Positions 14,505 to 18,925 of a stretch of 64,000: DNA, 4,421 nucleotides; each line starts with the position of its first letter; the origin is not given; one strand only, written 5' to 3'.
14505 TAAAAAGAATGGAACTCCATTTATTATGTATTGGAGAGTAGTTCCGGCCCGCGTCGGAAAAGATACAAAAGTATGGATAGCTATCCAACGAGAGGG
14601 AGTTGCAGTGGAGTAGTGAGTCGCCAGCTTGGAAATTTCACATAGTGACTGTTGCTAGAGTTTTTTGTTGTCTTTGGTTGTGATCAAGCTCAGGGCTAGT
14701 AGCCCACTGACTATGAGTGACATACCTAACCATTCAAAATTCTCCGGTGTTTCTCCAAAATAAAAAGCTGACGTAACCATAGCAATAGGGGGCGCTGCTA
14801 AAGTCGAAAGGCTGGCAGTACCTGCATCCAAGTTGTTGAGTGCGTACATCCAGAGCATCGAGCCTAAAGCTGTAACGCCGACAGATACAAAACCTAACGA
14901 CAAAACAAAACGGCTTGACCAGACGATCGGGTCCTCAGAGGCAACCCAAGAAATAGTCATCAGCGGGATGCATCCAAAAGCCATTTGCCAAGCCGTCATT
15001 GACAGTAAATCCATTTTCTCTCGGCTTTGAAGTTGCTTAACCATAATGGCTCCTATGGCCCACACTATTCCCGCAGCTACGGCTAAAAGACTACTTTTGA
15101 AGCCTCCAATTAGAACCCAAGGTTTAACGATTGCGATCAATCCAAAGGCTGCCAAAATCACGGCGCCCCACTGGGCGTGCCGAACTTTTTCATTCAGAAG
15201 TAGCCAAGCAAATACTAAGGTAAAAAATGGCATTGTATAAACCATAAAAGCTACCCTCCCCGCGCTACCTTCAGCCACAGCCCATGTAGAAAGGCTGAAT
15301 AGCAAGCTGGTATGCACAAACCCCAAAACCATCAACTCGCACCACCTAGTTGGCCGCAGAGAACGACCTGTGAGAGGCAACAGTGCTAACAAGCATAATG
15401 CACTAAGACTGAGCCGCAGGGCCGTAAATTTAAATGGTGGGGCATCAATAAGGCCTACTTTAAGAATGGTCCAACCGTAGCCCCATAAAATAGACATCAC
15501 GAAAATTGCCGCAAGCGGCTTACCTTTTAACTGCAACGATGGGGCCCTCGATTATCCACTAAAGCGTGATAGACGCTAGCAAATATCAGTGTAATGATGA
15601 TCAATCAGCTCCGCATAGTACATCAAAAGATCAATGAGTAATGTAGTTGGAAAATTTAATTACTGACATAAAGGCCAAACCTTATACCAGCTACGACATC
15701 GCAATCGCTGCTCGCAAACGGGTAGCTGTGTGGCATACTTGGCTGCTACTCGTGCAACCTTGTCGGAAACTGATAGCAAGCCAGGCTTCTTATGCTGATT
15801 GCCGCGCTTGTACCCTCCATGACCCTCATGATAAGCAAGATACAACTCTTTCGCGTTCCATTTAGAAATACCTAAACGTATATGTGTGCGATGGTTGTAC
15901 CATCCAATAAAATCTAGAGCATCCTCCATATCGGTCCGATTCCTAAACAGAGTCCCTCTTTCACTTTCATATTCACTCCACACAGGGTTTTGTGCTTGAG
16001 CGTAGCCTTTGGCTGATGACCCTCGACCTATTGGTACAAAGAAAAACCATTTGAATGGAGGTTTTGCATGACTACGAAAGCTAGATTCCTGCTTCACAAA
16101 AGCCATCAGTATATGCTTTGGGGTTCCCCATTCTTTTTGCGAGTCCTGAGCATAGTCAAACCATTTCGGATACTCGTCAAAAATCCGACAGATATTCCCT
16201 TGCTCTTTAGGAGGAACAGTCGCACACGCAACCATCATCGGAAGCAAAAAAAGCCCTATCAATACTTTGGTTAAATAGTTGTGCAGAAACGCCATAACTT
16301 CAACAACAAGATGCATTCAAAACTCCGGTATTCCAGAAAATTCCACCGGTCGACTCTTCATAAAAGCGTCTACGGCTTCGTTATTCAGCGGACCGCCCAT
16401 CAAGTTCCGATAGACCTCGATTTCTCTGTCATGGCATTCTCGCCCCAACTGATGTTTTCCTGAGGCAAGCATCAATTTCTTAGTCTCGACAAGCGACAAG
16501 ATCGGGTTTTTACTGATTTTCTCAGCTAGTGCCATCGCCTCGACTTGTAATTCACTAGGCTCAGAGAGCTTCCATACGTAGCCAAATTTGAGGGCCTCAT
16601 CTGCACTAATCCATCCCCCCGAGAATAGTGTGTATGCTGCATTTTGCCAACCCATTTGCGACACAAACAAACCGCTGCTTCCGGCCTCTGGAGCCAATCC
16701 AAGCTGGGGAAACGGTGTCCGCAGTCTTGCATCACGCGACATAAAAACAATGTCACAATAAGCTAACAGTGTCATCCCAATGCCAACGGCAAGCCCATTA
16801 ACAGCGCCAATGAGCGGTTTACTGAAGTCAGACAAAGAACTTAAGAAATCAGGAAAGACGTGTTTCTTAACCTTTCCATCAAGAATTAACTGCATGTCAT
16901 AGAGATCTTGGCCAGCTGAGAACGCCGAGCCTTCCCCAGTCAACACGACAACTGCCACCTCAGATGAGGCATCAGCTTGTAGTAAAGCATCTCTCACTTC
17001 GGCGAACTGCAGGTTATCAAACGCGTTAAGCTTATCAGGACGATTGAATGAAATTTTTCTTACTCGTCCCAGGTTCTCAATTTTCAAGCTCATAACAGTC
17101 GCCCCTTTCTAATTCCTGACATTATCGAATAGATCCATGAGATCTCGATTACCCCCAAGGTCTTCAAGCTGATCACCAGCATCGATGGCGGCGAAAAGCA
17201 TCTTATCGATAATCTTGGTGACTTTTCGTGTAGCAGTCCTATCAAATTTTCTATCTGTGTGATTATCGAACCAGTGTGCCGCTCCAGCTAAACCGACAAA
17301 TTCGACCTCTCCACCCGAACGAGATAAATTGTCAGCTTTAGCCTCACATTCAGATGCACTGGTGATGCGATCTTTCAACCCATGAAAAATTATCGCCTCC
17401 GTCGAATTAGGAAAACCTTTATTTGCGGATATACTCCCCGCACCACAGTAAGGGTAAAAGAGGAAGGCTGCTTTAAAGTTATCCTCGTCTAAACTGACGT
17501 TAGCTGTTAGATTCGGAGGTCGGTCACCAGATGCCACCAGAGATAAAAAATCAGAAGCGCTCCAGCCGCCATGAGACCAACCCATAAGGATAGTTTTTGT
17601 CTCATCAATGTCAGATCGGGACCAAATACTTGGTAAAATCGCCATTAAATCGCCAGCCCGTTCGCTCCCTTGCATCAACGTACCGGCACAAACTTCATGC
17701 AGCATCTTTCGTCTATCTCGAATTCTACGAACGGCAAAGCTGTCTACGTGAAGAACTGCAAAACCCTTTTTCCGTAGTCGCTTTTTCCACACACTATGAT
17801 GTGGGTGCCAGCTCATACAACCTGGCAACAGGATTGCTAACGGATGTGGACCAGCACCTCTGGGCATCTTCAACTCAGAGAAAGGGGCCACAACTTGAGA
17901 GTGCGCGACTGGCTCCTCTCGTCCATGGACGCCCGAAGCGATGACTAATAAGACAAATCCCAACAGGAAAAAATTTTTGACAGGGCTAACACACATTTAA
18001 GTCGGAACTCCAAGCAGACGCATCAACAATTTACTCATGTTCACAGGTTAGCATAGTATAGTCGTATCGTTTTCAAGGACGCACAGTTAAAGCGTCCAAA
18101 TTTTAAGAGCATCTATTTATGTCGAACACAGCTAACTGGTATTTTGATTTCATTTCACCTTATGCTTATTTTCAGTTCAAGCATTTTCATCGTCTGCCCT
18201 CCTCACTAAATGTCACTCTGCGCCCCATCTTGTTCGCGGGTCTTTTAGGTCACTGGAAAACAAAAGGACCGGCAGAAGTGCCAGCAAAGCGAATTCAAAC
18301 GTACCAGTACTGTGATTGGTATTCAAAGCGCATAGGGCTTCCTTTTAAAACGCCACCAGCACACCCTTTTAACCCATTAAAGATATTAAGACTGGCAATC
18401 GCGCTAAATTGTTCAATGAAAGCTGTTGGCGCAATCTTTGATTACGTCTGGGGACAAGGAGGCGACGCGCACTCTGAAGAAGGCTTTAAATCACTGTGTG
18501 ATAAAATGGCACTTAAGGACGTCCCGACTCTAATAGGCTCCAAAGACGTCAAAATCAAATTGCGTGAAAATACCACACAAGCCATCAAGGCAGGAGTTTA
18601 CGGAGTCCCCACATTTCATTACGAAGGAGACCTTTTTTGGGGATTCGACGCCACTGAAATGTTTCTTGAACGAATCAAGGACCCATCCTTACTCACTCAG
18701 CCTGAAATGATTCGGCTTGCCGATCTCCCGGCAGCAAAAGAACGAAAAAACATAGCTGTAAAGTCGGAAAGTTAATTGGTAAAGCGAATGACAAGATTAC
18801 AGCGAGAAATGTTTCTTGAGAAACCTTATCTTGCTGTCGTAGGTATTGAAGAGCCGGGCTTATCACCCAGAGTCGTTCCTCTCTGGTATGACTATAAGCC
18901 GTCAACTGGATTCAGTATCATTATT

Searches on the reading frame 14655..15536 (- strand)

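Call 16: search_protein_families(library=pfam, proteins=[window:14655-15536:-], max_evalue=0.001)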
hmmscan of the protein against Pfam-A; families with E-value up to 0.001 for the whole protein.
window:14655-15536:- (293 aa): 1 family
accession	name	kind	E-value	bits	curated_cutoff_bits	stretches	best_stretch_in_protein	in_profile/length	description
PF00892.27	EamA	-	2.1e-43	148.3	28.2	2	9-137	5-134/135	EamA-like transporter family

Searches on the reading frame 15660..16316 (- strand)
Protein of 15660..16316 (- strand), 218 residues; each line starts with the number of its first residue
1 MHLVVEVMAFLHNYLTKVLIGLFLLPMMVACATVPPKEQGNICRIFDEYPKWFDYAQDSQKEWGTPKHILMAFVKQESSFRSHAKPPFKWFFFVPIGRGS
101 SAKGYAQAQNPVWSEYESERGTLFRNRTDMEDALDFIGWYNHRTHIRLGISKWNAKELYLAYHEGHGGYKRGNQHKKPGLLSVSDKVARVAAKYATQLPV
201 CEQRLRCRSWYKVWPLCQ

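Call 16: search_protein_families(library=pfam, proteins=[window:15660-16316:-], max_evalue=0.001)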
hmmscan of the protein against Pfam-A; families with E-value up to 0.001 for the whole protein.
window:15660-16316:- (218 aa): 1 family
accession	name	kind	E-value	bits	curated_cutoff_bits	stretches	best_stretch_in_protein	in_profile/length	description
PF19489.4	SLT_4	-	5.4e-67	225.4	27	1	21-201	3-184/184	Transglycosylase SLT domain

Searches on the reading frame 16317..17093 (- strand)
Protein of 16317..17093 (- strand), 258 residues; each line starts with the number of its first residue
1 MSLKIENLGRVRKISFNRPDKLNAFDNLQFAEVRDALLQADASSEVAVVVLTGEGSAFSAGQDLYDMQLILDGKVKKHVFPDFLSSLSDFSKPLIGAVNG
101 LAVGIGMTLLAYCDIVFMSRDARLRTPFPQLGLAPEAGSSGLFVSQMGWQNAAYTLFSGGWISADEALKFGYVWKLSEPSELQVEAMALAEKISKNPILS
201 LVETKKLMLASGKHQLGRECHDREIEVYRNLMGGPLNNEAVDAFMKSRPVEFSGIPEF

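Call 16: search_protein_families(library=pfam, proteins=[window:16317-17093:-], max_evalue=0.001)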
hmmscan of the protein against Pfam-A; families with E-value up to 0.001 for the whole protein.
window:16317-17093:- (258 aa): 2 families
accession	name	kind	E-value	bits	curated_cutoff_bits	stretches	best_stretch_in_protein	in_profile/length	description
PF00378.25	ECH_1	-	2.8e-41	141.9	27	1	11-252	6-248/251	Enoyl-CoA hydratase/isomerase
PF16113.10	ECH_2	-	6.9e-19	69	27.2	1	12-192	2-187/335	Enoyl-CoA hydratase/isomerase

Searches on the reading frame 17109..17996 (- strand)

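Call 16: search_protein_families(library=pfam, proteins=[window:17109-17996:-], max_evalue=0.001)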
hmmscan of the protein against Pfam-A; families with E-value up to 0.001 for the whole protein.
window:17109-17996:- (295 aa): 2 families
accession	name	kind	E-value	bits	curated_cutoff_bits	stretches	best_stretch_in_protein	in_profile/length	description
PF00326.27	Peptidase_S9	-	1.1e-07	32.1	22.6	0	197-255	143-200/213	Prolyl oligopeptidase family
PF01738.24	DLH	-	8.8e-06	25.9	21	0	166-259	113-205/217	Dienelactone hydrolase family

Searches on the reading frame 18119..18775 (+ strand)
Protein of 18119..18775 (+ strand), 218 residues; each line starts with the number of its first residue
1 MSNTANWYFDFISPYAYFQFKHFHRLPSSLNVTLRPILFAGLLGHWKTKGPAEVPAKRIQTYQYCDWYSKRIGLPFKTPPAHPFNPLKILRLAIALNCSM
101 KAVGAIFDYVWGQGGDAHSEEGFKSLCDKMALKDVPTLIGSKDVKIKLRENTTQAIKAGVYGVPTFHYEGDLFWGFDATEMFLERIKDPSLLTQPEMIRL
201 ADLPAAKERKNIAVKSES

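Call 16: search_protein_families(library=pfam, proteins=[window:18119-18775:+], max_evalue=0.001)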
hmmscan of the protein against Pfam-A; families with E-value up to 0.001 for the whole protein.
window:18119-18775:+ (218 aa): 1 family
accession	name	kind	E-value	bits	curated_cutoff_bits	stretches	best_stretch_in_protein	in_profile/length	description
PF01323.26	DSBA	-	3.7e-23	82.7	25.6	1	7-187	4-191/191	DSBA-like thioredoxin domain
